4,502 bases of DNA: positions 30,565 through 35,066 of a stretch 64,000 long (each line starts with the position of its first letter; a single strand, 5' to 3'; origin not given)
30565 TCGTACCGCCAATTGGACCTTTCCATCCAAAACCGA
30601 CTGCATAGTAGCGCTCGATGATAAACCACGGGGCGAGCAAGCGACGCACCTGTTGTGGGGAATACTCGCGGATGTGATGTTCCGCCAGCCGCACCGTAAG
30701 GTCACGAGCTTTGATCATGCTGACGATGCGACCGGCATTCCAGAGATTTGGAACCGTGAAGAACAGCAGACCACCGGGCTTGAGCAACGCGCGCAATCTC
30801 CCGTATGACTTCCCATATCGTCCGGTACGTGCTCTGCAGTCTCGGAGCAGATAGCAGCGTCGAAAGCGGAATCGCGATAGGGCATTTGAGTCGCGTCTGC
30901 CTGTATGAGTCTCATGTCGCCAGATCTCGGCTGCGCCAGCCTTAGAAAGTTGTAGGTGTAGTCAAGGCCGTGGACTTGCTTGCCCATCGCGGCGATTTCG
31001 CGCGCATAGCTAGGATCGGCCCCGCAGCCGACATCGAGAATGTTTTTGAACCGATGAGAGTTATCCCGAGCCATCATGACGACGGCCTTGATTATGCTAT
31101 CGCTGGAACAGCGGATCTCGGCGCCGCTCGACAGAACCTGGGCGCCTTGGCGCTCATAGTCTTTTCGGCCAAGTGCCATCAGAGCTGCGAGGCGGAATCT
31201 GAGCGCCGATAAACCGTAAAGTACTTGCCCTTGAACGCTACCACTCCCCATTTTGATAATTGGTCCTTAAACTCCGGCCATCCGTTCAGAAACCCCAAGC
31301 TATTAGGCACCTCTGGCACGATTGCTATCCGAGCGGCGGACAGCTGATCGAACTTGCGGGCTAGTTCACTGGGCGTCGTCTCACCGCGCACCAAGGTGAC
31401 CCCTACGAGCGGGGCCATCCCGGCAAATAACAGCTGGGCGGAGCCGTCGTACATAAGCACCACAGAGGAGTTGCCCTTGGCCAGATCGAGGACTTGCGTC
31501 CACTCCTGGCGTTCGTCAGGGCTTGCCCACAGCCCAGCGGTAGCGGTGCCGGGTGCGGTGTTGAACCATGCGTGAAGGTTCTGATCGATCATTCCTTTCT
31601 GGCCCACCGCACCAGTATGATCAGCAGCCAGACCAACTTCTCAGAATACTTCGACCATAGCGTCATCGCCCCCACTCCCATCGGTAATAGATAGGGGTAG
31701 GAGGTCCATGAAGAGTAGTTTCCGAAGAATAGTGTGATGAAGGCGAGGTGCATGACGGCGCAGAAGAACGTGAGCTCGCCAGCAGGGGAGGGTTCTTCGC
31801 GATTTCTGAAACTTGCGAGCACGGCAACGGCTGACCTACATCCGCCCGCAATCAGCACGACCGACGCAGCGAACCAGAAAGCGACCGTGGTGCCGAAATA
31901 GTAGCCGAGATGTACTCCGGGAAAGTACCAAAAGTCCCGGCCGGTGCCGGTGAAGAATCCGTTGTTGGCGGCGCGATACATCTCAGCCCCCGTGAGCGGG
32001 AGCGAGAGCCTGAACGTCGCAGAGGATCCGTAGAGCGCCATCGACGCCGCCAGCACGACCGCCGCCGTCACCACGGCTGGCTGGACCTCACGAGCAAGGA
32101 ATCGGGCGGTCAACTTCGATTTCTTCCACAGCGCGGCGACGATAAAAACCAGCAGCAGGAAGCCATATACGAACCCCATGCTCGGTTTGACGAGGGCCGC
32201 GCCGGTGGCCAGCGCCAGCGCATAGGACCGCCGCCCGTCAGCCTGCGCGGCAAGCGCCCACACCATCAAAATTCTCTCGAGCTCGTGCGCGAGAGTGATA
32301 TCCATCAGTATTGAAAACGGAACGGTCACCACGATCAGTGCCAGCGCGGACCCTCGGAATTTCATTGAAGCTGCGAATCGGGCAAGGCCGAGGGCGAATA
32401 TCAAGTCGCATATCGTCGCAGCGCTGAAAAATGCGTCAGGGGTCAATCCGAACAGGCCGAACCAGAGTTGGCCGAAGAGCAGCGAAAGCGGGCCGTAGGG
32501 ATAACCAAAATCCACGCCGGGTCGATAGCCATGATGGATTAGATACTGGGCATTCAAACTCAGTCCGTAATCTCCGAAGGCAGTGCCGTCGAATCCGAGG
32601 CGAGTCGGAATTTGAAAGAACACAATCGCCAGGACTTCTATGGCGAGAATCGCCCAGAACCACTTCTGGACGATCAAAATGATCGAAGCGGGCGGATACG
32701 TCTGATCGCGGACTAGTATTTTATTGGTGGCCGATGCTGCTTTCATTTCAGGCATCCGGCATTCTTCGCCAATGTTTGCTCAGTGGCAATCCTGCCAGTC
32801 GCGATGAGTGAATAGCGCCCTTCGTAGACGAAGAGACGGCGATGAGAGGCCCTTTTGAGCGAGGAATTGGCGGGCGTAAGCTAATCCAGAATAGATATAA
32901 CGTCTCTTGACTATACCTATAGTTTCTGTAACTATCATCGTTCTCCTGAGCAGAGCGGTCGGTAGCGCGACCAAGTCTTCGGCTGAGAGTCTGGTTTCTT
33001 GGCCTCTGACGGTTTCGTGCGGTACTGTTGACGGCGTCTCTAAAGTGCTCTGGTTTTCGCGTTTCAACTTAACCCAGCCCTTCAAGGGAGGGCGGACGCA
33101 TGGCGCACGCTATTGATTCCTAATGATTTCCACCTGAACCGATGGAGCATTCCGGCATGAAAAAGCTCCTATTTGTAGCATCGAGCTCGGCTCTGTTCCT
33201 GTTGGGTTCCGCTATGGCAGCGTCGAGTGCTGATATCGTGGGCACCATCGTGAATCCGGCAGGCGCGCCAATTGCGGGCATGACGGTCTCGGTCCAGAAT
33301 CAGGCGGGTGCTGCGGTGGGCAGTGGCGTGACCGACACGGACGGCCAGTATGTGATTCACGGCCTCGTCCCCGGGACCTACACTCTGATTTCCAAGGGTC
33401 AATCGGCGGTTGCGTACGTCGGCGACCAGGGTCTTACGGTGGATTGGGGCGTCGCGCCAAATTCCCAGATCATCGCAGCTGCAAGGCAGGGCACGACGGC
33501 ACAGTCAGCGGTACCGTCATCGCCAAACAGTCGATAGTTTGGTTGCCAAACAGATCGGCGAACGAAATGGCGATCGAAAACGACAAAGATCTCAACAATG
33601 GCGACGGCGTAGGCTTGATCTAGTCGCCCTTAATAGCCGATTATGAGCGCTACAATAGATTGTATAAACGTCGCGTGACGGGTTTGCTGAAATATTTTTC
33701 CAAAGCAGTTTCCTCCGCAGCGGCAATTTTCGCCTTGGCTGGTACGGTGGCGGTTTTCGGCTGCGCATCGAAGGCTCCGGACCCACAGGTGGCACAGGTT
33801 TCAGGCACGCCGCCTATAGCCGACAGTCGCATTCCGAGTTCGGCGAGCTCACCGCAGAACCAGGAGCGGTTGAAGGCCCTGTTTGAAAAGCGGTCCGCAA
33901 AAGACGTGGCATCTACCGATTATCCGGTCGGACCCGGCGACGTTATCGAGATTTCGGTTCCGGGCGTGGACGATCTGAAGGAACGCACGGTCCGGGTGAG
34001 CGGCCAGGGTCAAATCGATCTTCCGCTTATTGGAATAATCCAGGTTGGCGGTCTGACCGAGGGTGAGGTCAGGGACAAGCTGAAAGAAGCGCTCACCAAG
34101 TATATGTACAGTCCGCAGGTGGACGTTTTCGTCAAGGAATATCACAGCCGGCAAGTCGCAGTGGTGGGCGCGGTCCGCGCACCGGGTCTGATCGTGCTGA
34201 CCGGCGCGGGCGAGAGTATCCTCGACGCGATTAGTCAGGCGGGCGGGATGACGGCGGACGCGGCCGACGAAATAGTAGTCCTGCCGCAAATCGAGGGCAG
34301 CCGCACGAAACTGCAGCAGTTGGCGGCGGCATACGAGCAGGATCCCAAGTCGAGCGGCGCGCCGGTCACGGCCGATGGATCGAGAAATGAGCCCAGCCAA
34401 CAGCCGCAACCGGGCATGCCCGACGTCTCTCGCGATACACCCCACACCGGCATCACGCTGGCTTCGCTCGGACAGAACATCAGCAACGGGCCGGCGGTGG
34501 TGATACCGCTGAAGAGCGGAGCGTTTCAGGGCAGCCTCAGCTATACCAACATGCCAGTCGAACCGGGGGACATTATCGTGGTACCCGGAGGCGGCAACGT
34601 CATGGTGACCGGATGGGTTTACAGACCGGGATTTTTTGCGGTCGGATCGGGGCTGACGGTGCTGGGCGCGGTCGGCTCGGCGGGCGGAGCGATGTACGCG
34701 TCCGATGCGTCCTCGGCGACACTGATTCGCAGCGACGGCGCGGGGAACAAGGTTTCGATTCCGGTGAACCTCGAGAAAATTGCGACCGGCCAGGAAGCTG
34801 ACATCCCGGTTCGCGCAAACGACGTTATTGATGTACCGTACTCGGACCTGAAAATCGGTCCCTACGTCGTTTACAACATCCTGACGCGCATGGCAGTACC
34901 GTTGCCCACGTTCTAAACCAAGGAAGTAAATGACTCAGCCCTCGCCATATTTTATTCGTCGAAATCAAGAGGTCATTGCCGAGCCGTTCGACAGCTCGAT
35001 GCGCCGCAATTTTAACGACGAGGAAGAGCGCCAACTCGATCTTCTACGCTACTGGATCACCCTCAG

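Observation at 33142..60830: ~27-kb polysaccharide locus combining Wza/Wzc and two Wzy-like proteins with a Wzm/Wzt ABC exporter, but no flippase, primer transferase or sugar-nucleotide genes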

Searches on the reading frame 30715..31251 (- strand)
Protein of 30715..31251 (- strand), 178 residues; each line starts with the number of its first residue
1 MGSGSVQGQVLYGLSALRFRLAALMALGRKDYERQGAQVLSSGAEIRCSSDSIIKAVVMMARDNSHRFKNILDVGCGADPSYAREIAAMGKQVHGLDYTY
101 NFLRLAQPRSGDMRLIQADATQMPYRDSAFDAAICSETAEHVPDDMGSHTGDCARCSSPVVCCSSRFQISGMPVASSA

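Call 7: search_protein_families(library=pfam, proteins=[window:30715-31251:-], max_evalue=0.01)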
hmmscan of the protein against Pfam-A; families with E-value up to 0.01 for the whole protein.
window:30715-31251:- (178 aa): 6 families
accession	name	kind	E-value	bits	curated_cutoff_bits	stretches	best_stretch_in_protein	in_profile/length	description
PF08241.18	Methyltransf_11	-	9.3e-15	55.5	21.2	1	72-156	1-86/95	Methyltransferase domain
PF13649.12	Methyltransf_25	-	4.9e-12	46.8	27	1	71-154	1-90/97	Methyltransferase domain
PF13847.12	Methyltransf_31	-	2.2e-08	34.3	27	1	69-144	5-89/145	Methyltransferase domain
PF13489.12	Methyltransf_23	-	1.6e-06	28.4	27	1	65-144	20-96/164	Methyltransferase domain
PF08242.18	Methyltransf_12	-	5.9e-06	27.4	30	1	72-146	1-81/98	Methyltransferase domain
PF01209.24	Ubie_methyltran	-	0.0012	18.7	20.1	1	55-142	36-129/233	ubiE/COQ5 methyltransferase family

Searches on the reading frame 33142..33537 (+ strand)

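Call 3: search_protein_families(library=pfam, proteins=[window:33142-33537:+], max_evalue=0.01)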
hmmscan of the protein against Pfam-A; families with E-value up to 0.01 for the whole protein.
window:33142-33537:+ (131 aa): 8 families
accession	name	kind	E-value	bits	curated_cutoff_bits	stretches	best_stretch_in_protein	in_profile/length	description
PF13620.12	CarboxypepD_reg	-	5.5e-13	49.5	32.3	1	32-84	2-54/82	Carboxypeptidase regulatory-like domain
PF17210.9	SdrD_B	-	1.5e-06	28.8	29.7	1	40-85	20-65/112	SdrD B-like domain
PF13715.12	CarbopepD_reg_2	-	8.6e-05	22.9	32.2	1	33-84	2-50/88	CarboxypepD_reg-like domain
PF17802.7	SpaA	-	0.00047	20.7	23.1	1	41-82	13-56/91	Prealbumin-like fold domain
PF00775.27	Dioxygenase_C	-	0.00057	19.8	27.3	0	60-88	76-104/182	Dioxygenase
PF17936.7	Big_6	-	0.0036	18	27.6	1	41-72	19-50/83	Bacterial Ig domain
PF11974.14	bMG3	-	0.0049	17.2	34.9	1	41-75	25-59/103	Bacterial alpha-2-macroglobulin MG3 domain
PF14686.12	fn3_3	-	0.0074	16.5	24.4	0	45-101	12-68/75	Polysaccharide lyase family 4, domain II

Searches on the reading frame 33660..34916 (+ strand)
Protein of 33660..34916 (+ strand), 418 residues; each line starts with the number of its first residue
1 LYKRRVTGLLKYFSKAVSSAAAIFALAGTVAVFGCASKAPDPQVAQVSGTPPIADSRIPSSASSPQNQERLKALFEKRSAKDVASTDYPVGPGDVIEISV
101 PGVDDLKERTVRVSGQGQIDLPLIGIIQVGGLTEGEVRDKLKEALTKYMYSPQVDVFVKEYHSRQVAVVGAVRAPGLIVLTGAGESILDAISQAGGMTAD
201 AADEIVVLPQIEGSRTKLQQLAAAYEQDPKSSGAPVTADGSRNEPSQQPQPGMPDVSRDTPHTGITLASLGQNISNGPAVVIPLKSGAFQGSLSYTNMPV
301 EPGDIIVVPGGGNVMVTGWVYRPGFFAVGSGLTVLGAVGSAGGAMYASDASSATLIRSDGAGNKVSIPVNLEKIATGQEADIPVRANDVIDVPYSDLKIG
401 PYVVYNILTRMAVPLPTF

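Call 3: search_protein_families(library=pfam, proteins=[window:33660-34916:+], max_evalue=0.01)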
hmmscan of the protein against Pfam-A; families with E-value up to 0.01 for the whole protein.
window:33660-34916:+ (418 aa): 3 families
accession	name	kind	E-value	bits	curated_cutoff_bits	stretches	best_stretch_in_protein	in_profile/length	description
PF02563.21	Poly_export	-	6e-20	71.6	28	1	84-158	3-76/77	Polysaccharide biosynthesis/export protein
PF10531.15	SLBB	-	2.3e-15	56.6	27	2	166-213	2-49/55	SLBB domain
PF22461.2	SLBB_2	-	1.3e-14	54.5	27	2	165-220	2-57/79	SLBB domain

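Call 13: search_protein_families(library=ncbifam, proteins=[window:33660-34916:+], max_evalue=0.001)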
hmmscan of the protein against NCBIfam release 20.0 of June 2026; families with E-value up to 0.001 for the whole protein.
window:33660-34916:+ (418 aa): 4 families
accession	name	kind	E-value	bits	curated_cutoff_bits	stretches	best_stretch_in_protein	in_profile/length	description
TIGR03028.1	EpsE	equivalog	4.1e-30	104.9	262.65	2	87-225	1-140/239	polysaccharide export protein EpsE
TIGR03027.2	pepcterm_export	equivalog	5.4e-28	97.8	180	2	87-211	2-128/169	XrtA/PEP-CTERM system exopolysaccharide export protein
NF011658.0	PRK15078.1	subfamily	1.1e-24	87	333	1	78-217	75-223/380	polysaccharide export protein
NF041843.1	EpsY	equivalog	7e-18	64.6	320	1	84-215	49-179/211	exopolysaccharide export protein EpsY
